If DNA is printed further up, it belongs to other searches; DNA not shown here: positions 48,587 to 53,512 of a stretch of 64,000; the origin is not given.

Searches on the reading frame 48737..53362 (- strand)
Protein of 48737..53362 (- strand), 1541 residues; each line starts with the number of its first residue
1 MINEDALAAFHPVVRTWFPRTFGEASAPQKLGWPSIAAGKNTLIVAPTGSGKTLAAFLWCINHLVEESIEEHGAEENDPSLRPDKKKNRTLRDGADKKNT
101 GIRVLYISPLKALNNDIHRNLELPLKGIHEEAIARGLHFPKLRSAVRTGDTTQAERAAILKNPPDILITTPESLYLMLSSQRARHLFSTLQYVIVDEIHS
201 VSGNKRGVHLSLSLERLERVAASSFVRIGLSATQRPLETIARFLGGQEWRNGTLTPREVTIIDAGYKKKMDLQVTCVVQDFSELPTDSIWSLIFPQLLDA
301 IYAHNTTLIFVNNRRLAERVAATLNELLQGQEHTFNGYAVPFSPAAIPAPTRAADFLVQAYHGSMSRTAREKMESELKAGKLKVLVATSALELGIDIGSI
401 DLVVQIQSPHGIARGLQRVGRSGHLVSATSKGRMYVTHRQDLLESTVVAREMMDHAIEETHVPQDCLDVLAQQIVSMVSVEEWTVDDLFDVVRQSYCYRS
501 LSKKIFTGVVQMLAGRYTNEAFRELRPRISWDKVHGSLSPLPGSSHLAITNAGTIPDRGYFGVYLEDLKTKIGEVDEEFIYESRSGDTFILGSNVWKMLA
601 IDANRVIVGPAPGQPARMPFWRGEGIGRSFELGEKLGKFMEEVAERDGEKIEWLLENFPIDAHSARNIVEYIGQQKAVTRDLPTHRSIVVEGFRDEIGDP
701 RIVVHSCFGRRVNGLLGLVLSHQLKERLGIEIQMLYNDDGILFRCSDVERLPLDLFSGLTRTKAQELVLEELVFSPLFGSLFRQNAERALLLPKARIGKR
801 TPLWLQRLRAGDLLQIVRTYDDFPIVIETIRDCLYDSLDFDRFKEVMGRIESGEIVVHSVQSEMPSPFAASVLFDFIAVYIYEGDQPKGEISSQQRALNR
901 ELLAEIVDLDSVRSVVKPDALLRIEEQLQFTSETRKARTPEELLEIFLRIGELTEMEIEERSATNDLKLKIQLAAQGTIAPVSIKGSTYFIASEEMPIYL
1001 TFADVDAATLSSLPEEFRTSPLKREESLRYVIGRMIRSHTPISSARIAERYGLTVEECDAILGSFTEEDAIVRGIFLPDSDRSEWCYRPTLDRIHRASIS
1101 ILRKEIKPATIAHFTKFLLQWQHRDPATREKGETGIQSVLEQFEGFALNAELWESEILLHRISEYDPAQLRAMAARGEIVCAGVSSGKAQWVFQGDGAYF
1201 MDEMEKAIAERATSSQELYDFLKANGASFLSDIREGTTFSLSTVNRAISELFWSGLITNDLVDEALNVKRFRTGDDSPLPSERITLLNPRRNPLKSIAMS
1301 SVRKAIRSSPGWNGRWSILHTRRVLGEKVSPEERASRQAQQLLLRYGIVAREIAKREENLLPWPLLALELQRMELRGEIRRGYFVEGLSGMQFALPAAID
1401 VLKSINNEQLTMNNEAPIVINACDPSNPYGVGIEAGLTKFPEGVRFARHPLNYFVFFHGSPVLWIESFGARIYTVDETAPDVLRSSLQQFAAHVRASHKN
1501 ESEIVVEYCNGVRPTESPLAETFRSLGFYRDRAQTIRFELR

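Call 52: search_protein_families(library=pfam, proteins=[window:48737-53362:-], max_evalue=0.00001)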
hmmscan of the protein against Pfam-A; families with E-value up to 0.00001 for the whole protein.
window:48737-53362:- (1541 aa): 7 families
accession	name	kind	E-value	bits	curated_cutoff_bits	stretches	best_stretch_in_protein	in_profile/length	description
PF08494.16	DEAD_assoc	-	3.5e-52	177.5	23.5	1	682-869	1-191/191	DEAD/H associated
PF19306.5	WH_Lhr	-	1.3e-45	155.2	27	1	451-618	2-168/168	Large helicase-related protein, winged helix domain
PF00270.35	DEAD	-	3e-30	105.6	26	1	28-235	3-161/167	DEAD/DEAH box helicase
PF23234.1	WH4_Lhr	-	4.6e-25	87.5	27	1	1330-1409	3-82/87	Large helicase-related protein, winged-helix domain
PF00271.37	Helicase_C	-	3.8e-16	59.8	23.5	1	354-423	38-107/110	Helicase conserved C-terminal domain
PF23235.1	WH3_Lhr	-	9.5e-09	35.9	27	1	1112-1189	4-80/95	Large helicase-related protein, winged-helix domain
PF04851.21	ResIII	-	1.8e-07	31.6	22.5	1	40-233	24-161/164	Type III restriction enzyme, res subunit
